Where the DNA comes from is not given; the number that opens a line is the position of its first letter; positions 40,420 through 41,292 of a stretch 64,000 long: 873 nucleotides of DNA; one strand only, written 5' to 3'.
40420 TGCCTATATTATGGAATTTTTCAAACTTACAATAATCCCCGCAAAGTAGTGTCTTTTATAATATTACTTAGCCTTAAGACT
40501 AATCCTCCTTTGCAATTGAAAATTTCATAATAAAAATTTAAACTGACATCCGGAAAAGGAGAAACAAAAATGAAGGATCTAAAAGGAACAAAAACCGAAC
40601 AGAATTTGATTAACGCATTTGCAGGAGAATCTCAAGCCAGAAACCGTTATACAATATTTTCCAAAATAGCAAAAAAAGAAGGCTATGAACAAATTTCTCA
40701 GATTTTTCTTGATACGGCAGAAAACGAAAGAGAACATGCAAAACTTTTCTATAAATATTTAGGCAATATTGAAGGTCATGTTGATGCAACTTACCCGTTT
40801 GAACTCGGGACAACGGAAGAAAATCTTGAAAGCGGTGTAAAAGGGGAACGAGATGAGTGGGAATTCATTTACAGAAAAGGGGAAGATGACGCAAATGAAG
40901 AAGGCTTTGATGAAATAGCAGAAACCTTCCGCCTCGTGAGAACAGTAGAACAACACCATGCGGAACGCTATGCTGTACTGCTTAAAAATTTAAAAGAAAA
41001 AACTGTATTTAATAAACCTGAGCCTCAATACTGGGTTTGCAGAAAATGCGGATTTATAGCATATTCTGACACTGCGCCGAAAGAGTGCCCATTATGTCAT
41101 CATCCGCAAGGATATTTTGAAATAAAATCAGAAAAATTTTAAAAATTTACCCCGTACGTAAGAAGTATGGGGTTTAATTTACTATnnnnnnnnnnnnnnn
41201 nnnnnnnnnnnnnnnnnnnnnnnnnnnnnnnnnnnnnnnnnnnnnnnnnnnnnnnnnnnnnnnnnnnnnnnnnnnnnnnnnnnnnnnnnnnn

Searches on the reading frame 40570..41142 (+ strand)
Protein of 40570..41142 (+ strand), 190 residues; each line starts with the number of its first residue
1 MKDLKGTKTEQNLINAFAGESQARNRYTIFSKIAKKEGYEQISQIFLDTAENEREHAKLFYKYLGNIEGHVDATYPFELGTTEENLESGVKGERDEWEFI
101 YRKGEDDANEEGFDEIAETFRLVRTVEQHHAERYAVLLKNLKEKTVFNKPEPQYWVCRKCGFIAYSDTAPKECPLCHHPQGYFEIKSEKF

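Call 81: search_protein_families(library=pfam, proteins=[window:40570-41142:+], max_evalue=0.001)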
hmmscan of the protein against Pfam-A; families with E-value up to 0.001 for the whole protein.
window:40570-41142:+ (190 aa): 4 families
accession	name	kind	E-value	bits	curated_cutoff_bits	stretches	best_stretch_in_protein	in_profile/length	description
PF02915.23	Rubrerythrin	-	6e-28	98.4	22.8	1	12-137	2-136/137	Rubrerythrin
PF21349.2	RUBY_RBDX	-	1e-10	41.3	26.5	1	155-184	1-30/30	Rubrerythrin, rubredoxin-like domain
PF00210.30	Ferritin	-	1.9e-07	31.6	24.5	1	13-142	4-140/142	Ferritin-like domain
PF23145.1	Zf_2nd_IFT121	-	0.00095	19.2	25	0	153-179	15-43/45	IFT121, second zinc finger domain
